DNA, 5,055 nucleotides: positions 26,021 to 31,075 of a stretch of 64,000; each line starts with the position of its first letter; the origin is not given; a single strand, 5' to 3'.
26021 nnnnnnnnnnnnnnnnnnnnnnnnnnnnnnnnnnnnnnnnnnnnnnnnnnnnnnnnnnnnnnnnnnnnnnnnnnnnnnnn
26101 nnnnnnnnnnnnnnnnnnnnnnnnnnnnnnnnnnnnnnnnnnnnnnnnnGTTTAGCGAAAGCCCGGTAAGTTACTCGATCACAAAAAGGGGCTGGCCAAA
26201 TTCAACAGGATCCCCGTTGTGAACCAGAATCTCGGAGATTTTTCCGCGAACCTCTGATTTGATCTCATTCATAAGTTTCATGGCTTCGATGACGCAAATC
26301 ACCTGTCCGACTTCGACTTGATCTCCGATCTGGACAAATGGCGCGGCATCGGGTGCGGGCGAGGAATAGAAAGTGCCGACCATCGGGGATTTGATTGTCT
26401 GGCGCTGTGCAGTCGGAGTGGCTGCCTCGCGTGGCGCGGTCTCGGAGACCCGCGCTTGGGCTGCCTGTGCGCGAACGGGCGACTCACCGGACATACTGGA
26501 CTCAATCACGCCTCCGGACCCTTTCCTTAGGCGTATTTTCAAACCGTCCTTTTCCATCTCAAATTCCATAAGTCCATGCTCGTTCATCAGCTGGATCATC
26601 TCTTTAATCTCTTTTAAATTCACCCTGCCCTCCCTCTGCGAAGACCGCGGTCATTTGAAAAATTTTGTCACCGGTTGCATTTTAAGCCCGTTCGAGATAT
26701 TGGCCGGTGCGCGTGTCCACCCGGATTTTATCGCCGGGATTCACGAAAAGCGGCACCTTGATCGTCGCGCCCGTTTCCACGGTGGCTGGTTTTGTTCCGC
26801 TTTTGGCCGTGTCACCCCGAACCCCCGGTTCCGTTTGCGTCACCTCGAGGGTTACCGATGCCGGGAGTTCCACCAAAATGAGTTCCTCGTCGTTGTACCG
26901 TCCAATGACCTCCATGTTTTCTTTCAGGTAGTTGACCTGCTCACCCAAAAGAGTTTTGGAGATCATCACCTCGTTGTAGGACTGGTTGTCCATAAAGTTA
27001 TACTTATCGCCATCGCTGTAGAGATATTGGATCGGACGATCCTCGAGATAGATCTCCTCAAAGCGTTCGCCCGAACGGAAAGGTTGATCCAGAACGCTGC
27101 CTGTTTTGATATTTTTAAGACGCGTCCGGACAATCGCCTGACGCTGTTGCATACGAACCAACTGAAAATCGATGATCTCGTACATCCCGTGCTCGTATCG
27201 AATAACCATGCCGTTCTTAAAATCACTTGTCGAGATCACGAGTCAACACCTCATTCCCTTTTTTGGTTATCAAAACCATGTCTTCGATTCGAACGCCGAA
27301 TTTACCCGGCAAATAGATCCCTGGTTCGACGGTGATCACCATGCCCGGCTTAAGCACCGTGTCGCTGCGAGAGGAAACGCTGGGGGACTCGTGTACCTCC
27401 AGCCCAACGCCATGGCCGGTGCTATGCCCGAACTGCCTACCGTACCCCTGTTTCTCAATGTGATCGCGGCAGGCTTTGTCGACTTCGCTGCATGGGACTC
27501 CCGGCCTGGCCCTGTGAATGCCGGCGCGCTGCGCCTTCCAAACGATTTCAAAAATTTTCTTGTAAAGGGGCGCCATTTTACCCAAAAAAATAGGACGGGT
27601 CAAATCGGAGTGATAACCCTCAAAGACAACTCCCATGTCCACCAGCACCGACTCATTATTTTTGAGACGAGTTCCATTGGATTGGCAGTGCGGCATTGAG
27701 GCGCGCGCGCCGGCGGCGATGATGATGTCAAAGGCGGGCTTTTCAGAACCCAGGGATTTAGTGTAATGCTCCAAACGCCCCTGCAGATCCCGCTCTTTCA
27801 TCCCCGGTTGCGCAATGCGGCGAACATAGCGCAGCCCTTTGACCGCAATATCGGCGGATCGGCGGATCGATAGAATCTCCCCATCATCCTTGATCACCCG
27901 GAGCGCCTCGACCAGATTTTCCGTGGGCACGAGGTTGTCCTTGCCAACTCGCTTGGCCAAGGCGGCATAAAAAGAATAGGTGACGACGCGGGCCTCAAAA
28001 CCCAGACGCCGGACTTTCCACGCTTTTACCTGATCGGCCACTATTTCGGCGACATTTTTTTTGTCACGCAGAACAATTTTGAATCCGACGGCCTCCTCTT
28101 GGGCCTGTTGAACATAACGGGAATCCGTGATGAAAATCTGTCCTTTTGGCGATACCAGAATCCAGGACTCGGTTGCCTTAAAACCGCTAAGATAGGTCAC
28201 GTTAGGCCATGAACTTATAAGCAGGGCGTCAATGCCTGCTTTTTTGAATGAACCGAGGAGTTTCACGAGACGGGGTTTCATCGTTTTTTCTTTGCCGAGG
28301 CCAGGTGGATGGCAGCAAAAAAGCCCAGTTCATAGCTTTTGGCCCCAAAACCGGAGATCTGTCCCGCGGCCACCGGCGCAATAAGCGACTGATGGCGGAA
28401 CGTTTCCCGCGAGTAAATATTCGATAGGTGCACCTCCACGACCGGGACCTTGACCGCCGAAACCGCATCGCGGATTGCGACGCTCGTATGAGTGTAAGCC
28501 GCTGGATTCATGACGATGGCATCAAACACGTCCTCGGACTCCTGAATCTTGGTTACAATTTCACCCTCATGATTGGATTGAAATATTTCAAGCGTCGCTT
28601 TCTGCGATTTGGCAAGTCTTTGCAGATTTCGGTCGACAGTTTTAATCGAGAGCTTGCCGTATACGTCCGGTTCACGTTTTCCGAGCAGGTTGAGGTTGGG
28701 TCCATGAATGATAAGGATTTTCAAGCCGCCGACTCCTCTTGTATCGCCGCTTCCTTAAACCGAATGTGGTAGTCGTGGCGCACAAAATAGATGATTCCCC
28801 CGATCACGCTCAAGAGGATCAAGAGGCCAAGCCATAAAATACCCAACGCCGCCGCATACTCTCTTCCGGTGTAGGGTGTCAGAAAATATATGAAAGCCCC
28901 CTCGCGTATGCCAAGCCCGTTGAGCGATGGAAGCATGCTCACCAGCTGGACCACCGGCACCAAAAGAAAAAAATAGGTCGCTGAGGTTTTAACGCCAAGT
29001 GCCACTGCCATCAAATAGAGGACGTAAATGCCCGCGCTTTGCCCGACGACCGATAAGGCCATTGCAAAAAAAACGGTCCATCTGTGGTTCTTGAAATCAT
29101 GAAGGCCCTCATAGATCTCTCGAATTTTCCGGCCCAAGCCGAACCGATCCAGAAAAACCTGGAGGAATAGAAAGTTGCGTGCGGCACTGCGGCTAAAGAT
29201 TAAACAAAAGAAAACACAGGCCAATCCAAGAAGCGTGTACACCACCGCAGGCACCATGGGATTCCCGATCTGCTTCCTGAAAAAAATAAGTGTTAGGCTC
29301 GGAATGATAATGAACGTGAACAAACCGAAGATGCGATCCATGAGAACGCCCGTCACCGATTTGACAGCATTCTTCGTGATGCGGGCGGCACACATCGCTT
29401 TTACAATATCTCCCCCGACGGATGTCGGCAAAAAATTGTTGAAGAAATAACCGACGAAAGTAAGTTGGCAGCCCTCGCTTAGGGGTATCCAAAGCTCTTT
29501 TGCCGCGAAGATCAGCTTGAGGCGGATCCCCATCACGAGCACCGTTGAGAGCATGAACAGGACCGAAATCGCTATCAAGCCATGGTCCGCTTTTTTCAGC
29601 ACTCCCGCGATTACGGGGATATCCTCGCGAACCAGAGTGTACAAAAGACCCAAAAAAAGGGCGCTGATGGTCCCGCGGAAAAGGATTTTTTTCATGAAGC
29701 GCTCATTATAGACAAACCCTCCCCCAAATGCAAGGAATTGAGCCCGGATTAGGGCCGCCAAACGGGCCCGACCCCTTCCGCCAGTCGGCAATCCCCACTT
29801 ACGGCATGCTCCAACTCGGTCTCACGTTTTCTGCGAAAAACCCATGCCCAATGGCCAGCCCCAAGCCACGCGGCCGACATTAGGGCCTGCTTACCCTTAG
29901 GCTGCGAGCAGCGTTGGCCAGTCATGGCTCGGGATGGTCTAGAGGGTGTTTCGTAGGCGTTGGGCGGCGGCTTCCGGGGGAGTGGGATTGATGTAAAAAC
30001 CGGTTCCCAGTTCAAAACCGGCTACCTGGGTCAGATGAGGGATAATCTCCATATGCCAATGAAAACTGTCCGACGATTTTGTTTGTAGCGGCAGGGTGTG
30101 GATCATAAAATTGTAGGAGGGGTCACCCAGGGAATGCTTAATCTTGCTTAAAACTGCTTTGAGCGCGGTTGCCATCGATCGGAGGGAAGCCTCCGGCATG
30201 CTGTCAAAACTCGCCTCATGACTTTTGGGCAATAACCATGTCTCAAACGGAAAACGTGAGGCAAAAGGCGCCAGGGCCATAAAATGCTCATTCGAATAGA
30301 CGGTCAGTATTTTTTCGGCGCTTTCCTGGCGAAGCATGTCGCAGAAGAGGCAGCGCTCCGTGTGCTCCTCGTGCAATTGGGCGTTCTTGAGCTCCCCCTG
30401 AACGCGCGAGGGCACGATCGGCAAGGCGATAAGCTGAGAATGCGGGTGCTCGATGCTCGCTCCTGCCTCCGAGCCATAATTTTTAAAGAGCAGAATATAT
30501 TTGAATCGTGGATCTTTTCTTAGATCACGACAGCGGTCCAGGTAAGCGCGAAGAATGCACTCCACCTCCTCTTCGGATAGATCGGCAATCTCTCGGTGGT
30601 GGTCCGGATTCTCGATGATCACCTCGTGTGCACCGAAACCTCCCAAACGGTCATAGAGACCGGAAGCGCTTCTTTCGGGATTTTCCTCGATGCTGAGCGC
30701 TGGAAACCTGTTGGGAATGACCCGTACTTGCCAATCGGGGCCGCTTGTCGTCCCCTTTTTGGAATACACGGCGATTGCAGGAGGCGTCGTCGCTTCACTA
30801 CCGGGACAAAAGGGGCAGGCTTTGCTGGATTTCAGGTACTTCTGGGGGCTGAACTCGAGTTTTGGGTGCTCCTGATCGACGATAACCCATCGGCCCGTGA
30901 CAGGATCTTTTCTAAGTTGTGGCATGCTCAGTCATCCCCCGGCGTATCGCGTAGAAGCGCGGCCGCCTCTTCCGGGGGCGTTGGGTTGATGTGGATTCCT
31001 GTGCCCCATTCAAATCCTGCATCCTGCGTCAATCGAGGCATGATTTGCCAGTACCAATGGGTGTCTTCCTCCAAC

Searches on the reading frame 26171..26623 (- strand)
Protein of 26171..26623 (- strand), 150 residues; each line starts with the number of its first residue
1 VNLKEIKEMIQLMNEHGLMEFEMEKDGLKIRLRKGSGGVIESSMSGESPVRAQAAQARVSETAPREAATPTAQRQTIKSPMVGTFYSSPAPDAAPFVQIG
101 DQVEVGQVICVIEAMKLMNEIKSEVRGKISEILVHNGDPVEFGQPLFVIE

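Call 10: search_protein_families(library=pfam, proteins=[window:26171-26623:-])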
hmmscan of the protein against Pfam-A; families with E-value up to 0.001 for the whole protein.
window:26171-26623:- (150 aa): 3 families
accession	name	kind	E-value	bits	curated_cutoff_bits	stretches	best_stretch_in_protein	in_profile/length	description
PF00364.28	Biotin_lipoyl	-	6.6e-25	87.2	22.1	1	76-149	2-73/73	Biotin-requiring enzyme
PF13533.13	Biotin_lipoyl_2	-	3.2e-08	33.7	29.8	1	121-150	3-32/32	Biotin-lipoyl like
PF13375.12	RnfC_N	-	0.00026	21.4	25.6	0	92-133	41-81/101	RnfC Barrel sandwich hybrid domain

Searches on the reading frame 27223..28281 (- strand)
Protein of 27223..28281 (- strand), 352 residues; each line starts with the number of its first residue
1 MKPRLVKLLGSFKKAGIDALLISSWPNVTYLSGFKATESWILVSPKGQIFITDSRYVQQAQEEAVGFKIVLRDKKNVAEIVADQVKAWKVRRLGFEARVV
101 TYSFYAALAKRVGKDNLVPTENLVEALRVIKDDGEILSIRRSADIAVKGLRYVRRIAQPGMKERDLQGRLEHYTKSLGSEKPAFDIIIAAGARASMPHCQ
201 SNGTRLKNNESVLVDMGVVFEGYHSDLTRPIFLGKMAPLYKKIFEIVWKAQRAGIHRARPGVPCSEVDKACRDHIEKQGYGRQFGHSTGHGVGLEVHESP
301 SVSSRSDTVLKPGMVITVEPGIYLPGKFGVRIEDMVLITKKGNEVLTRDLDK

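Call 10: search_protein_families(library=pfam, proteins=[window:27223-28281:-])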
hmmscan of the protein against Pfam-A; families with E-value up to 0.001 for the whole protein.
window:27223-28281:- (352 aa): 2 families
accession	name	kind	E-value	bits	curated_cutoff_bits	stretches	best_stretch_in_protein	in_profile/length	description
PF00557.29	Peptidase_M24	-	8.5e-70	235.2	23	1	139-340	3-208/208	Metallopeptidase family M24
PF01321.24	Creatinase_N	-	1.4e-28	100.4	22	1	4-130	1-128/128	Creatinase/Prolidase N-terminal domain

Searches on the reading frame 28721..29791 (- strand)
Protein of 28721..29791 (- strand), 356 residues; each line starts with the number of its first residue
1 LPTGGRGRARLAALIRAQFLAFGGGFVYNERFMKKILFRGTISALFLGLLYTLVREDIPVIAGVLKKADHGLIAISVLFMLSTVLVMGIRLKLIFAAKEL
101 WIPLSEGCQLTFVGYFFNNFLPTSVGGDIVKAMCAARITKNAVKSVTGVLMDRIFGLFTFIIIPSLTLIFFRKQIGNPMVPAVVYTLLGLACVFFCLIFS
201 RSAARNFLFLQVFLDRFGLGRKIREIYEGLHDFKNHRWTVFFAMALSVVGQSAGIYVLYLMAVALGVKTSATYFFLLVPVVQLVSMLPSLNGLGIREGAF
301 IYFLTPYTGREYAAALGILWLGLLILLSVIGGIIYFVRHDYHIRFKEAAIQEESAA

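Call 10: search_protein_families(library=pfam, proteins=[window:28721-29791:-])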
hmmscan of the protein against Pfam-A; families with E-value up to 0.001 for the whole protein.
window:28721-29791:- (356 aa): 1 family
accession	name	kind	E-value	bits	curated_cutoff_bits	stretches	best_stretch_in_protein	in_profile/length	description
PF03706.18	LPG_synthase_TM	-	1.4e-30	107.3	33.4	1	39-330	4-300/302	Lysylphosphatidylglycerol synthase TM region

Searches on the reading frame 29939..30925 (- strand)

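Call 28: search_protein_families(library=pfam, proteins=[window:29939-30925:-], max_evalue=0.01)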
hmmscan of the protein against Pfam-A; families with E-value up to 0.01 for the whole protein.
window:29939-30925:- (328 aa): 7 families
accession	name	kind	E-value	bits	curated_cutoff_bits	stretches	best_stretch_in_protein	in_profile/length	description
PF16268.10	DUF4921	-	2.3e-16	60.2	28.5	1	115-326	194-395/425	Domain of unknown function (DUF4921)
PF01087.27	GalP_UDP_transf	-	3e-14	54.3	22.1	1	34-172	52-184/184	Galactose-1-phosphate uridyl transferase, N-terminal domain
PF16285.10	DUF4931_N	-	8.8e-14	52.1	24.1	1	101-168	54-121/124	Domain of unknown function (DUF4931) N-terminal domain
PF02744.22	GalP_UDP_tr_C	-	3.6e-11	43.5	29.2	1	187-300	10-123/165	Galactose-1-phosphate uridyl transferase, C-terminal domain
PF01230.28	HIT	-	1.6e-06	29.1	21.5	1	208-292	8-92/98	HIT domain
PF19327.4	Ap4A_phos_N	-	0.0011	19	23.1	1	145-175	137-167/177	Ap4A phosphorylase N-terminal domain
PF11969.13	DcpS_C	-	0.0028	18.6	24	0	191-294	1-101/114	Scavenger mRNA decapping enzyme C-term binding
